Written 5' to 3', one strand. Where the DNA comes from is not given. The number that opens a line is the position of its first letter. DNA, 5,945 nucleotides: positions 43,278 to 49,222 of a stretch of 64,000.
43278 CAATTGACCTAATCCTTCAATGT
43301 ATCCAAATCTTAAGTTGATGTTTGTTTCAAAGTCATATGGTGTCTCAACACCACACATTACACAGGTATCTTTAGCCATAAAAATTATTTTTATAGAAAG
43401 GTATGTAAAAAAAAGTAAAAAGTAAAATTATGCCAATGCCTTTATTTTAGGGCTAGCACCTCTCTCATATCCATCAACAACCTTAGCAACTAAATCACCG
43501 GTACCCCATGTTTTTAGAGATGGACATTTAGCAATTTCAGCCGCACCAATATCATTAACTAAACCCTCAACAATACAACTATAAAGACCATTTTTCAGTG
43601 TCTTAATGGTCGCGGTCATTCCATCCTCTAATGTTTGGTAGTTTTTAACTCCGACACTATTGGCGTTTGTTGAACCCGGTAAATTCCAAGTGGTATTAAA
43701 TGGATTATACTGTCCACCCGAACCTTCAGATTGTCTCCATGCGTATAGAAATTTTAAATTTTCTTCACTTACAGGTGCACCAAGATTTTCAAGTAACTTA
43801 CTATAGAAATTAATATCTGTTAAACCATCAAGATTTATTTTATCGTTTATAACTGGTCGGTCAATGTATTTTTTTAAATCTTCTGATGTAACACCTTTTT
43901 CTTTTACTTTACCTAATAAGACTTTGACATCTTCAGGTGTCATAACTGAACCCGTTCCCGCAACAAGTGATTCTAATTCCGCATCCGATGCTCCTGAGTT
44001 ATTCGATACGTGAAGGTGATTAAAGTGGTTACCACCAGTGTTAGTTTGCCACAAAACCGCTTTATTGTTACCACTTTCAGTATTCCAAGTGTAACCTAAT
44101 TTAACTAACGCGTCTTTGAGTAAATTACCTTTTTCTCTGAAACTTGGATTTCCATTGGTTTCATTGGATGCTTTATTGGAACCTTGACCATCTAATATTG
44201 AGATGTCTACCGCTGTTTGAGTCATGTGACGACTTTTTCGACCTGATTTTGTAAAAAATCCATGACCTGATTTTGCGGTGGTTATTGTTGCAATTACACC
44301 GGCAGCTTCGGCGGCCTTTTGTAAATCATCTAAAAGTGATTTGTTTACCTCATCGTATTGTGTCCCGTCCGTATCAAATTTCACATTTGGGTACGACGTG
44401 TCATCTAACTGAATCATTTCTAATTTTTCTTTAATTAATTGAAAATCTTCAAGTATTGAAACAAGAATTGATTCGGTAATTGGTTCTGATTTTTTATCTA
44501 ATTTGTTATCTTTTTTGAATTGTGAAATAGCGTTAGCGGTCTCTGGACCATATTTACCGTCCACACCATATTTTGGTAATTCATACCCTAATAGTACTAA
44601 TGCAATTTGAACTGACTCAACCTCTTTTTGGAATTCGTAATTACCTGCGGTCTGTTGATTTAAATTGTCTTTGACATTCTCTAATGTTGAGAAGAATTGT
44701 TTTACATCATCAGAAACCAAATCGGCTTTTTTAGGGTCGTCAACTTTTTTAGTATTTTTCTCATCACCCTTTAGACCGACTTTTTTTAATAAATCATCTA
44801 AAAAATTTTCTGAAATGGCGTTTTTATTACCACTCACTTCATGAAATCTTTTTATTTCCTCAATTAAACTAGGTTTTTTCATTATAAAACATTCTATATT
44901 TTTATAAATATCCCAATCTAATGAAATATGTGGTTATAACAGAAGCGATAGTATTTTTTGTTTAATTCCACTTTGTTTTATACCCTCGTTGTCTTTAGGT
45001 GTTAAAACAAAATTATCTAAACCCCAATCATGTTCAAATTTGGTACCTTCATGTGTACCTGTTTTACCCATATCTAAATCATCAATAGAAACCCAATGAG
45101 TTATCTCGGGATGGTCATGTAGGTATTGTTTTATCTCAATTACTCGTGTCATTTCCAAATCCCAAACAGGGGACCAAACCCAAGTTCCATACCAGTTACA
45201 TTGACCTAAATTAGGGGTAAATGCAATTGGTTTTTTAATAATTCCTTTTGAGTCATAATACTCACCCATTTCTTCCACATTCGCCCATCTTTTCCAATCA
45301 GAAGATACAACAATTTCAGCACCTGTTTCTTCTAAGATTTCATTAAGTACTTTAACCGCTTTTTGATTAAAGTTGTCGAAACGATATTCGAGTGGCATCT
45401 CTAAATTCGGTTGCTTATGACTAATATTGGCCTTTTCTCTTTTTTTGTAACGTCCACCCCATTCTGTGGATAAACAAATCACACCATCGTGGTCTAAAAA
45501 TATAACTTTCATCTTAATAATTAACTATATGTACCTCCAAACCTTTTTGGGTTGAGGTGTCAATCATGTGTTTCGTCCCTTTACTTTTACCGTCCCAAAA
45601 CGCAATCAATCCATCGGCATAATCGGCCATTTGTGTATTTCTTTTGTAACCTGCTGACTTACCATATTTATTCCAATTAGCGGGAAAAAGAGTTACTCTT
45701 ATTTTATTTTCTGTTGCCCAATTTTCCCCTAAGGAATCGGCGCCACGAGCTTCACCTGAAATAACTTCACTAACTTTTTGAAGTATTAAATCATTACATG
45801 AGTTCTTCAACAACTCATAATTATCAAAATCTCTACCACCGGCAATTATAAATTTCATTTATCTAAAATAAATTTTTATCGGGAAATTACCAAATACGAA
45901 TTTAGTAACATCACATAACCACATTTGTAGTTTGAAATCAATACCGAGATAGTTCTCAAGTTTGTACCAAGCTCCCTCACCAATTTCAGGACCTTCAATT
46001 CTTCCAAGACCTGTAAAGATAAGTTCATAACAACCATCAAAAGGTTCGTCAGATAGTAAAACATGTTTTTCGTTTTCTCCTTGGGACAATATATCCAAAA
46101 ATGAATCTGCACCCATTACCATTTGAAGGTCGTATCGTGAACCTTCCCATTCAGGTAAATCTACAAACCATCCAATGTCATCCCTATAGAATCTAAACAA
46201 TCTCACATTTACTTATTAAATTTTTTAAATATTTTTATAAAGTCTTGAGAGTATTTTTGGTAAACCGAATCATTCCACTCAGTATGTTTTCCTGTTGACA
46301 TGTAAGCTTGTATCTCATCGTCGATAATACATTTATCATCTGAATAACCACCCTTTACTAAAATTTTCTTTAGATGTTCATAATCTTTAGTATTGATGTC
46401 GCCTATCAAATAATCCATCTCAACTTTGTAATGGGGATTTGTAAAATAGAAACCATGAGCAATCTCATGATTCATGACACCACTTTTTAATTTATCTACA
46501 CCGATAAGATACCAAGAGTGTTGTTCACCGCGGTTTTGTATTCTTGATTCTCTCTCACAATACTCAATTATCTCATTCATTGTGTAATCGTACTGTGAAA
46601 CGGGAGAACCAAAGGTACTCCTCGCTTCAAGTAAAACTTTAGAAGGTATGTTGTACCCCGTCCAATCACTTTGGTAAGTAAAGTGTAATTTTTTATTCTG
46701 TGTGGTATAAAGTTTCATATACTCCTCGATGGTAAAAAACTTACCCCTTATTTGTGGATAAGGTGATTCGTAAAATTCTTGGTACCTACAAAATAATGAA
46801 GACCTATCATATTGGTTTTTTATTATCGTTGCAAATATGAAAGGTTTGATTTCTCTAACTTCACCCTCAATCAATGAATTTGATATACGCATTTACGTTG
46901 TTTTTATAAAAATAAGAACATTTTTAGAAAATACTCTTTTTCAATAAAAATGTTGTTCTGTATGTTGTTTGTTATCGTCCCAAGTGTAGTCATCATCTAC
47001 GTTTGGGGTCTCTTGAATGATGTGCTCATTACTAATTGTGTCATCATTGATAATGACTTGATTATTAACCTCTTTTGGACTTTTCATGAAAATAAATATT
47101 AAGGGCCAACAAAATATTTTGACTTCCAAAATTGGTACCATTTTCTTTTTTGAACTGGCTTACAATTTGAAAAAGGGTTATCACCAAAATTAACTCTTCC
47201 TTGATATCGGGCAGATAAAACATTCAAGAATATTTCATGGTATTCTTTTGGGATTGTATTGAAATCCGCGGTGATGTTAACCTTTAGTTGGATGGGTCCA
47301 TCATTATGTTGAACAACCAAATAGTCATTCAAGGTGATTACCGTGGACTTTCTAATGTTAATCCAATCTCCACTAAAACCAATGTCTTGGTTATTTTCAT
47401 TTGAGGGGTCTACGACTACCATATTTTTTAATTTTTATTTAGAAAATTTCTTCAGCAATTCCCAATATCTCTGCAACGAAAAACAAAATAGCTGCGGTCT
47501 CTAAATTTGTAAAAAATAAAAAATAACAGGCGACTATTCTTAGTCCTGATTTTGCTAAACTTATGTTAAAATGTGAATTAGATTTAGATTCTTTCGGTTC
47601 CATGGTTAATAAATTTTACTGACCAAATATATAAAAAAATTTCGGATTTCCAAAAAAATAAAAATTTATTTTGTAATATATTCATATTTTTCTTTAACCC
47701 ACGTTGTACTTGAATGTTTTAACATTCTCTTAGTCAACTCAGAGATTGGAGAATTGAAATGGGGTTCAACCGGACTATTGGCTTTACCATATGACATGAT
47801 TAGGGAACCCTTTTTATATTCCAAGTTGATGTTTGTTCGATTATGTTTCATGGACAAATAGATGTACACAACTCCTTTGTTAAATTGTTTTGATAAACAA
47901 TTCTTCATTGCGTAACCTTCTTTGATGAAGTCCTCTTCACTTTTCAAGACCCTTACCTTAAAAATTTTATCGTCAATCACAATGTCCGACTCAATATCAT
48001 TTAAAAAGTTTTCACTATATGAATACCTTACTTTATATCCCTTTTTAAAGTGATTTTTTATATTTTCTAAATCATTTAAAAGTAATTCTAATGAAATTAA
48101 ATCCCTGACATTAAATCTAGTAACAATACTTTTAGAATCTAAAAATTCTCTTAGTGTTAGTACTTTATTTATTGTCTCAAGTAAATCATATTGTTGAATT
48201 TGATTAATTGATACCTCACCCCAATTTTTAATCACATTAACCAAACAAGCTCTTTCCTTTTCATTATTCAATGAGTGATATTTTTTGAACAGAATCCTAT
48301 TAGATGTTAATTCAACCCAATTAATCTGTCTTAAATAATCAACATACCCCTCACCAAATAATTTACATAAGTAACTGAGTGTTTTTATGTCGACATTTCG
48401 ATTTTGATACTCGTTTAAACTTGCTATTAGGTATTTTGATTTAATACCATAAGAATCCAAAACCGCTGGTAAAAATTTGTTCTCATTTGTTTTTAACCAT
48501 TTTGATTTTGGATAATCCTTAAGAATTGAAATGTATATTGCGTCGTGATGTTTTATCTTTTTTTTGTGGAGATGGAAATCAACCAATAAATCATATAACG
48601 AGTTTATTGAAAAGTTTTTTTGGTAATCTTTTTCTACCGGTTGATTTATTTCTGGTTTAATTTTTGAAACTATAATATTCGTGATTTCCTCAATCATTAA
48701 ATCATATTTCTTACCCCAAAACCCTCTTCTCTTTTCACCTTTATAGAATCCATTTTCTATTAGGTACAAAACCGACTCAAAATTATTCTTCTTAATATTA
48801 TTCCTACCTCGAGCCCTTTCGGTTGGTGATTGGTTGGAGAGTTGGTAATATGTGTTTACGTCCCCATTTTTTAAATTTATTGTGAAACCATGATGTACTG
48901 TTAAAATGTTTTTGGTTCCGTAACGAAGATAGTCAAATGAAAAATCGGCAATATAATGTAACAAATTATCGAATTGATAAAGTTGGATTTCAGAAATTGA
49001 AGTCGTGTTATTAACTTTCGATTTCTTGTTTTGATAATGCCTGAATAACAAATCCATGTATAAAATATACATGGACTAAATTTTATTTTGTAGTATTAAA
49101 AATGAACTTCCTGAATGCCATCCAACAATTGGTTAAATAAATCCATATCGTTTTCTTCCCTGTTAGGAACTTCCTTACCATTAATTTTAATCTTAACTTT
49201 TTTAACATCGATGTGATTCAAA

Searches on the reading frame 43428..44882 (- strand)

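Call 9: search_protein_families(library=pfam, proteins=[window:43428-44882:-], max_evalue=0.01)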
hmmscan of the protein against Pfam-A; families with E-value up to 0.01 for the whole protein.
window:43428-44882:- (484 aa): 1 family
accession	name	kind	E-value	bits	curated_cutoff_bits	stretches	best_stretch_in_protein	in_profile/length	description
PF01471.23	PG_binding_1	-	4.8e-07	30.3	23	1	86-128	3-43/57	Putative peptidoglycan binding domain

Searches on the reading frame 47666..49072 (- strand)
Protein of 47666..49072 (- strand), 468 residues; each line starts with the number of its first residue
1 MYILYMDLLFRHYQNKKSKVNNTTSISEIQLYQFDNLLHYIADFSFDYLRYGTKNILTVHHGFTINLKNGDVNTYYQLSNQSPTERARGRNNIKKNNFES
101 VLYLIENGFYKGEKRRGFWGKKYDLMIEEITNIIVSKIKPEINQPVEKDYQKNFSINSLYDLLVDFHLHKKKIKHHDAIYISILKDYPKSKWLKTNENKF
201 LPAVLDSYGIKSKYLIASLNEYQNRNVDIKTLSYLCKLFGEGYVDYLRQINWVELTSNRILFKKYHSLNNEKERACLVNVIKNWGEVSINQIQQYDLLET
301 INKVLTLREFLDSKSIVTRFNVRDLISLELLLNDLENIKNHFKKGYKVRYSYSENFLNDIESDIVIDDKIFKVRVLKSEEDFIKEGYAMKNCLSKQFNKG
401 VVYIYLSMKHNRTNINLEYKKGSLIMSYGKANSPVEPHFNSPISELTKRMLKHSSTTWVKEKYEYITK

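Call 9: search_protein_families(library=pfam, proteins=[window:47666-49072:-], max_evalue=0.01)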
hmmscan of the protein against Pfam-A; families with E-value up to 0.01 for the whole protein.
window:47666-49072:- (468 aa): 1 family
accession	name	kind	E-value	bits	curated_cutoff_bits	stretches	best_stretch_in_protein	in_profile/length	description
PF14284.11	PcfJ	-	4.4e-05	23.7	25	1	361-433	56-136/147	PcfJ-like protein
